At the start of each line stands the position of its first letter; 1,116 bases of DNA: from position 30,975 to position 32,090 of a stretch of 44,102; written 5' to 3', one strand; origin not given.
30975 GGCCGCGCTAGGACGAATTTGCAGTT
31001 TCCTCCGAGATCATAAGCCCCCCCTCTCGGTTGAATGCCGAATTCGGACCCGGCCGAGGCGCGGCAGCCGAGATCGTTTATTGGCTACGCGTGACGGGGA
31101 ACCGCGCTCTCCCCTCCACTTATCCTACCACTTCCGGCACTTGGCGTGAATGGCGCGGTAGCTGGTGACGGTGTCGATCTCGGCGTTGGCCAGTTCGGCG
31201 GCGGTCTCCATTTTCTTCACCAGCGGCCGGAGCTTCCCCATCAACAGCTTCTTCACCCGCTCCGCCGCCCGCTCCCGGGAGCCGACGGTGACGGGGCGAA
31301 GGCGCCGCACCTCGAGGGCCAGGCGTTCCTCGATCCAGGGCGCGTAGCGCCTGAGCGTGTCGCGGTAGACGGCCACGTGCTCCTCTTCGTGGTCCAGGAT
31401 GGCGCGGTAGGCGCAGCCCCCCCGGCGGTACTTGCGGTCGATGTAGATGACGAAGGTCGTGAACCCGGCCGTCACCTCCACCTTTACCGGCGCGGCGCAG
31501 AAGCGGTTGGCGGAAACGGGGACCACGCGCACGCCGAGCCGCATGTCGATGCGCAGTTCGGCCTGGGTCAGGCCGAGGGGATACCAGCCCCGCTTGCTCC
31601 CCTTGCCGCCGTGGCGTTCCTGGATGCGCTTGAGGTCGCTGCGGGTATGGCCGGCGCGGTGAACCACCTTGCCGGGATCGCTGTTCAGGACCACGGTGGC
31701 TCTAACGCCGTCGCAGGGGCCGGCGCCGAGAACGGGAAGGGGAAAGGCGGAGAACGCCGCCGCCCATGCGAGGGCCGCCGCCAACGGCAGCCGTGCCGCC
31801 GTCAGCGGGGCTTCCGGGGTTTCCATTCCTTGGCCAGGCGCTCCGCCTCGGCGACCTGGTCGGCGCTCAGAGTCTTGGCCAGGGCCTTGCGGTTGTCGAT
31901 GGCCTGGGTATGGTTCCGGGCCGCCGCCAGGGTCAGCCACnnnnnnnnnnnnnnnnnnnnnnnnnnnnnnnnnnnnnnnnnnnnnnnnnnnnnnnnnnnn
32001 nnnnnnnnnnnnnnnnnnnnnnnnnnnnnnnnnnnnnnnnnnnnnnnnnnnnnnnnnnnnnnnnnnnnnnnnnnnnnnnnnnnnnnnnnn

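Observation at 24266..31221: Molybdoenzyme cassette bracketed by duplicated 3' ends of BOTH neighbouring genes (A-cassette-X'|A'-X): footprint of Campbell-type capture of a circular DNA segment, without any recombinase gene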

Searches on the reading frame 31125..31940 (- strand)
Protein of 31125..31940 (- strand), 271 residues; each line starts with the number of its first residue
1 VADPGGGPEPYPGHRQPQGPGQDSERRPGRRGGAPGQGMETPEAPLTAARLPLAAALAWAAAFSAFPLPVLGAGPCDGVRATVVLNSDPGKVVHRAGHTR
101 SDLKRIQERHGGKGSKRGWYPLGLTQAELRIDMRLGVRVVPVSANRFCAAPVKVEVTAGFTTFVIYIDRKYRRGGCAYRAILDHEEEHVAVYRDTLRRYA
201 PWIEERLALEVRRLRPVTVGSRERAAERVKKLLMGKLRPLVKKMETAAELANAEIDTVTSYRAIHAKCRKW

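Call 5: search_protein_families(library=pfam, proteins=[window:31125-31940:-], max_evalue=0.01)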
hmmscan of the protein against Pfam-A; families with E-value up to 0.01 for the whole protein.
window:31125-31940:- (271 aa): 0 families

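Call 11: find_related_loci(query=window:31125-31826:-, collection=genome_contigs, flank=10000)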
Query window:31125-31826:- (233 aa) in genome_contigs; peptide patterns used: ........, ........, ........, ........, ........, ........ (x = any residue, [..] = any of these).
101 stretches matched a pattern, but none encodes a relative of the query by tblastn (E <= 1e-3).

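Call 12: find_homologous_proteins(query=window:31125-31826:-)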
Query window:31125-31826:- (233 aa): 9 proteins with E <= 0.001 among 6262 candidates.
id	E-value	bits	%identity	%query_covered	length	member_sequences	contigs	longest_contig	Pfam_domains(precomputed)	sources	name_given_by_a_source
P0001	8.6e-148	508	99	100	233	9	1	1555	-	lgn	-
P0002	3.5e-134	463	89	100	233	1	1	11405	-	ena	-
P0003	7.3e-131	452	78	100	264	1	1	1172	-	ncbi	-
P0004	1.4e-129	448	91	87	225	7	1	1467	-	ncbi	-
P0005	3.7e-125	434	84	100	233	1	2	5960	-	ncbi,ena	-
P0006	7.1e-120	417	83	89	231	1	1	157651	-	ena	-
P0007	1.5e-117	409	85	89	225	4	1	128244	-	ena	-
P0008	1.7e-88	314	85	70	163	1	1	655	-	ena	-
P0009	1.2e-60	223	81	48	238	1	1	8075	-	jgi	jgi:hypothetical protein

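Call 13: find_encoding_contigs(protein=P0006, flank=10000, max_places=4)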
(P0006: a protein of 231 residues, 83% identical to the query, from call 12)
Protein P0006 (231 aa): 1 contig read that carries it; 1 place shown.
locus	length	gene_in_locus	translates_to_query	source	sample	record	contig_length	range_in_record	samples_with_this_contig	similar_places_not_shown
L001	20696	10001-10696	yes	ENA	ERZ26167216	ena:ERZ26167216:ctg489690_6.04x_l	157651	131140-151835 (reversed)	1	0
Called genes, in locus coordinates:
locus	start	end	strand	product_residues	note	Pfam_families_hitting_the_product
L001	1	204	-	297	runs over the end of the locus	PF13682:CZB (weak), PF00990:GGDEF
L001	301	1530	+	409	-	PF00162:PGK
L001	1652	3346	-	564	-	PF00672:HAMP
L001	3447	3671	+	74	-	-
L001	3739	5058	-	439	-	PF00211:Guanylate_cyc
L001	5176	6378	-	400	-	PF00155:Aminotran_1_2, PF01041:DegT_DnrJ_EryC1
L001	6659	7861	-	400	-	PF02515:CoA_transf_3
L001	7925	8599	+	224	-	PF01209:Ubie_methyltran, PF13489:Methyltransf_23, PF13649:Methyltransf_25, PF13847:Methyltransf_31, PF08241:Methyltransf_11, PF08242:Methyltransf_12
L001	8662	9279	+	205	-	PF05494:MlaC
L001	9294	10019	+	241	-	-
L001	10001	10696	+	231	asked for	-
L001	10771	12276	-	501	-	PF00171:Aldedh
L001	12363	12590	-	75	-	PF01206:TusA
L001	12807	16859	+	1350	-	PF00561:Abhydrolase_1, PF12146:Hydrolase_4, PF12697:Abhydrolase_6, PF00501:AMP-binding, PF13193:AMP-binding_C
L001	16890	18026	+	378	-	PF00108:Thiolase_N, PF02803:Thiolase_C, PF22691:Thiolase_C_1 (faint)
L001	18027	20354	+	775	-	PF02737:3HCDH_N, PF00725:3HCDH, PF00378:ECH_1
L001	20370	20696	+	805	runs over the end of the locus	PF02771:Acyl-CoA_dh_N, PF02770:Acyl-CoA_dh_M, PF00441:Acyl-CoA_dh_1, PF09317:ACDH_C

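Call 14: find_encoding_contigs(protein=P0007, flank=10000, max_places=4)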
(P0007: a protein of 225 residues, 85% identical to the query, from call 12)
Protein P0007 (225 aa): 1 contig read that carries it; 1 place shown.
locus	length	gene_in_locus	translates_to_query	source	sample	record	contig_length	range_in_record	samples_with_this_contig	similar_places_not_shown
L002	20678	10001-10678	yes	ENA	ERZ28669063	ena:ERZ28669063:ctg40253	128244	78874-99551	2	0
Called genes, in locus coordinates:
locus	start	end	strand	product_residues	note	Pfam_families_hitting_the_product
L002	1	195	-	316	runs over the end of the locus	PF13682:CZB (weak), PF00990:GGDEF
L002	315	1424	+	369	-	PF00162:PGK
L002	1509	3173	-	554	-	PF00672:HAMP (weak)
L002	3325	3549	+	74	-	-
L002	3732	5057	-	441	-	PF00211:Guanylate_cyc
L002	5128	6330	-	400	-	PF00155:Aminotran_1_2, PF01041:DegT_DnrJ_EryC1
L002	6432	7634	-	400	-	PF02515:CoA_transf_3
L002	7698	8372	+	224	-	PF01209:Ubie_methyltran (weak), PF07021:MetW (faint), PF13489:Methyltransf_23, PF13649:Methyltransf_25, PF13847:Methyltransf_31, PF08241:Methyltransf_11, PF08242:Methyltransf_12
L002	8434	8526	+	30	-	-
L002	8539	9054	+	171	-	PF05494:MlaC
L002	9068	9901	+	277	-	-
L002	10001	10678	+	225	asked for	-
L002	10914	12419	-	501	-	PF00171:Aldedh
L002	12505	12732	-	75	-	PF01206:TusA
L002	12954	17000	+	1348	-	PF00561:Abhydrolase_1, PF12146:Hydrolase_4, PF12697:Abhydrolase_6, PF00501:AMP-binding, PF13193:AMP-binding_C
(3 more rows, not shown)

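Call 15: find_encoding_contigs(protein=P0002, flank=10000, max_places=4)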
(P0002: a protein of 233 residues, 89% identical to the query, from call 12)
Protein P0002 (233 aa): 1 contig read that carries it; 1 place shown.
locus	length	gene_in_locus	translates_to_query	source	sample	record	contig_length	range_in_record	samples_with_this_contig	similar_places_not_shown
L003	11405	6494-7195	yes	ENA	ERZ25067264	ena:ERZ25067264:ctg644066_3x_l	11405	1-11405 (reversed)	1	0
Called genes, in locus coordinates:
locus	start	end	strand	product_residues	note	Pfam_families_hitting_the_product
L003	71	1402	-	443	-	PF00211:Guanylate_cyc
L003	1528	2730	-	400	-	PF00155:Aminotran_1_2, PF01041:DegT_DnrJ_EryC1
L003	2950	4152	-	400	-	PF02515:CoA_transf_3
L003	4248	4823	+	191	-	PF07021:MetW, PF13489:Methyltransf_23, PF01209:Ubie_methyltran (weak), PF13847:Methyltransf_31, PF08241:Methyltransf_11, PF08242:Methyltransf_12, PF13649:Methyltransf_25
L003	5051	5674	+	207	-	PF05494:MlaC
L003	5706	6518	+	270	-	-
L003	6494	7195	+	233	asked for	-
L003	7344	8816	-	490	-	PF00171:Aldedh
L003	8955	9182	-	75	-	PF01206:TusA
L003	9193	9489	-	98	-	PF08734:GYD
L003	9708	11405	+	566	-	?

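Call 18: find_encoding_contigs(protein=P0001, flank=10000, max_places=10)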
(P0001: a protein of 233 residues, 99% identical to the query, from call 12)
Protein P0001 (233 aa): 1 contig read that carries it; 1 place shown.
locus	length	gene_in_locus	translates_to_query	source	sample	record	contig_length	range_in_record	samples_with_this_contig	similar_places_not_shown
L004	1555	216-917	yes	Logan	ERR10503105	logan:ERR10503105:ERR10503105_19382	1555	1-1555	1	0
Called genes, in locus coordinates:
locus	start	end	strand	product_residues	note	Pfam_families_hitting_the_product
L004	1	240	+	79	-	?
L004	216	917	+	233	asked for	-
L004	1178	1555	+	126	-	?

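Call 19: find_encoding_contigs(protein=P0005, flank=10000, max_places=6)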
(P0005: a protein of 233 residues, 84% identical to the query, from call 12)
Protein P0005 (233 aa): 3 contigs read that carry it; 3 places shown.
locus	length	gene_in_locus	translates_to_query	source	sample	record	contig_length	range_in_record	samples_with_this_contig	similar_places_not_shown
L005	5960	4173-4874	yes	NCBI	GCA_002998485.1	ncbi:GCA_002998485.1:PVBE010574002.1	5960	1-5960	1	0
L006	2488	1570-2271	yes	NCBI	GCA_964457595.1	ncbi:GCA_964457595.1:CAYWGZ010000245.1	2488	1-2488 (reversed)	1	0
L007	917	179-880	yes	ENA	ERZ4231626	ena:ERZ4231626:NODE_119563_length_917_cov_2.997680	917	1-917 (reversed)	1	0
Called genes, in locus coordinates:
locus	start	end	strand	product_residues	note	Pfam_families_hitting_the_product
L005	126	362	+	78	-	PF01527:HTH_Tnp_1 (faint), PF13683:rve_3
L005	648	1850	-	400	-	PF02515:CoA_transf_3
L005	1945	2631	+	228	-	PF01209:Ubie_methyltran, PF07021:MetW, PF13489:Methyltransf_23, PF13847:Methyltransf_31, PF08241:Methyltransf_11, PF08242:Methyltransf_12, PF13649:Methyltransf_25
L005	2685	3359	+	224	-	PF05494:MlaC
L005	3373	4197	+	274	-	-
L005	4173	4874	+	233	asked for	-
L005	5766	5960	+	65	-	?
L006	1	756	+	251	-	?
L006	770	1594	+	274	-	-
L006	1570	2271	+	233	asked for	-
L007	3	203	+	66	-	?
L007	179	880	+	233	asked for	-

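Call 20: find_encoding_contigs(protein=P0004, flank=10000, max_places=10)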
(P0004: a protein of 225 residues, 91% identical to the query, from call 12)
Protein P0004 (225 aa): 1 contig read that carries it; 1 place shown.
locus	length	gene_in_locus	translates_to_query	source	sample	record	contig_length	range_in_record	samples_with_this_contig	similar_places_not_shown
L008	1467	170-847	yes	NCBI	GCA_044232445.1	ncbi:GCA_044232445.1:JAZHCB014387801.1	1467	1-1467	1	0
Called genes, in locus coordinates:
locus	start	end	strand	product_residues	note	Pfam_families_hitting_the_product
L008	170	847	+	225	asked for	-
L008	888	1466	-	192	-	?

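Call 37: list_cluster_members(proteins=[window:31128-31826:-, window:29727-30065:-, window:29939-30214:-, window:29806-30108:+, window:29997-30215:+, window:30562-30942:-, window:30239-30493:-, window:30111-30335:-, window:28905-29657:-, window:22835-24337:+])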
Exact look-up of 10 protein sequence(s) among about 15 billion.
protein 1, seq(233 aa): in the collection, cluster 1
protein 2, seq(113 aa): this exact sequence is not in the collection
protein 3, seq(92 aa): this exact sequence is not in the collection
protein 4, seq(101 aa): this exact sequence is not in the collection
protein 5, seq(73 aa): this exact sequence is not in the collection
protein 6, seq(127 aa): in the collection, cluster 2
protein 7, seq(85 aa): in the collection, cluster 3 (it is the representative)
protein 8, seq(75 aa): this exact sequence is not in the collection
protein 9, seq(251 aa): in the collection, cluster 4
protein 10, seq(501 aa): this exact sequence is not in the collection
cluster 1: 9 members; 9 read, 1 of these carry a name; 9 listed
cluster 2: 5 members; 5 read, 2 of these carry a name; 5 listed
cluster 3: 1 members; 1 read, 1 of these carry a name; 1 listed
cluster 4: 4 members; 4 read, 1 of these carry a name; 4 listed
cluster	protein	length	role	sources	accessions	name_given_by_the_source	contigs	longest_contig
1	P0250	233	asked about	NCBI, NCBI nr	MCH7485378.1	MAG: hypothetical protein IIC04_00135 [Proteobacteria bacterium] | hypothetical protein [Pseudomonadota bacterium]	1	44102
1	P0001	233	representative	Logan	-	-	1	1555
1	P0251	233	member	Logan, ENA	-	-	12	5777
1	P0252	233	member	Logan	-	-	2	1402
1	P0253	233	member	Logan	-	-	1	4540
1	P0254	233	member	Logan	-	-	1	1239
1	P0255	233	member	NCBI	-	-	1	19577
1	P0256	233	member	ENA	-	-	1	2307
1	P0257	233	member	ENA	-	-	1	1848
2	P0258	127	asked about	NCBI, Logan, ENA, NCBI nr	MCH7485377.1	MAG: class I SAM-dependent methyltransferase [Proteobacteria bacterium] | class I SAM-dependent methyltransferase [Pseudomonadota bacterium]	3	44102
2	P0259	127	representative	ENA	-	-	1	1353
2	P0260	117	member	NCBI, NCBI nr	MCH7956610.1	MAG: class I SAM-dependent methyltransferase, partial [Proteobacteria bacterium] | class I SAM-dependent methyltransferase [Pseudomonadota bacterium]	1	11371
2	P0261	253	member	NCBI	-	-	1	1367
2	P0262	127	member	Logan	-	-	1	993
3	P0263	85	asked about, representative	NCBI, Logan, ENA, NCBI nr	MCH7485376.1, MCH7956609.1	MAG: hypothetical protein IIB63_03550 [Proteobacteria bacterium] | hypothetical protein [Pseudomonadota bacterium]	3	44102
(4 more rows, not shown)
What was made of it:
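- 31125..31826 (-): Gene X, 233 aa. It has a signal-peptide-like N-terminus and an HEEEH motif, and belongs to a narrow orphan family of 9 clusters. It is convergent with mmsA. NCBI protein MCH7485378.1 (call 37).
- The window is a metagenome-assembled contig (call 37).
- Tried and rejected: I looked up ORFs spanning the junction (call 37).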

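Call 44: find_encoding_contigs(protein=P0255, flank=10000, max_places=4)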
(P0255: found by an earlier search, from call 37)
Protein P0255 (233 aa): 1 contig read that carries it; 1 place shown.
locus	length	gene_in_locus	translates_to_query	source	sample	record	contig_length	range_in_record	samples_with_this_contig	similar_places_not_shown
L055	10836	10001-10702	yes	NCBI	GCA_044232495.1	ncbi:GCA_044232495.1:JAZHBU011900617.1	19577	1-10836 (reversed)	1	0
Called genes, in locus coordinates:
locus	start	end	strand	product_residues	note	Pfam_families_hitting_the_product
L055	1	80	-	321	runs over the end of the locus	PF13682:CZB (faint), PF00990:GGDEF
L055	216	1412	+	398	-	PF00162:PGK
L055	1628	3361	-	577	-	PF00672:HAMP (weak)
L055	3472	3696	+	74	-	-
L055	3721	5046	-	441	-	PF00211:Guanylate_cyc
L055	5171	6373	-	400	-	PF00155:Aminotran_1_2, PF01041:DegT_DnrJ_EryC1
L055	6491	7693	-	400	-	PF02515:CoA_transf_3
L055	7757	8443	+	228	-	PF01209:Ubie_methyltran (weak), PF07021:MetW (weak), PF13489:Methyltransf_23, PF08241:Methyltransf_11, PF08242:Methyltransf_12, PF13649:Methyltransf_25, PF13847:Methyltransf_31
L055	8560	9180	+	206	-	PF05494:MlaC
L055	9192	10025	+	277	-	-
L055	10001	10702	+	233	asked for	-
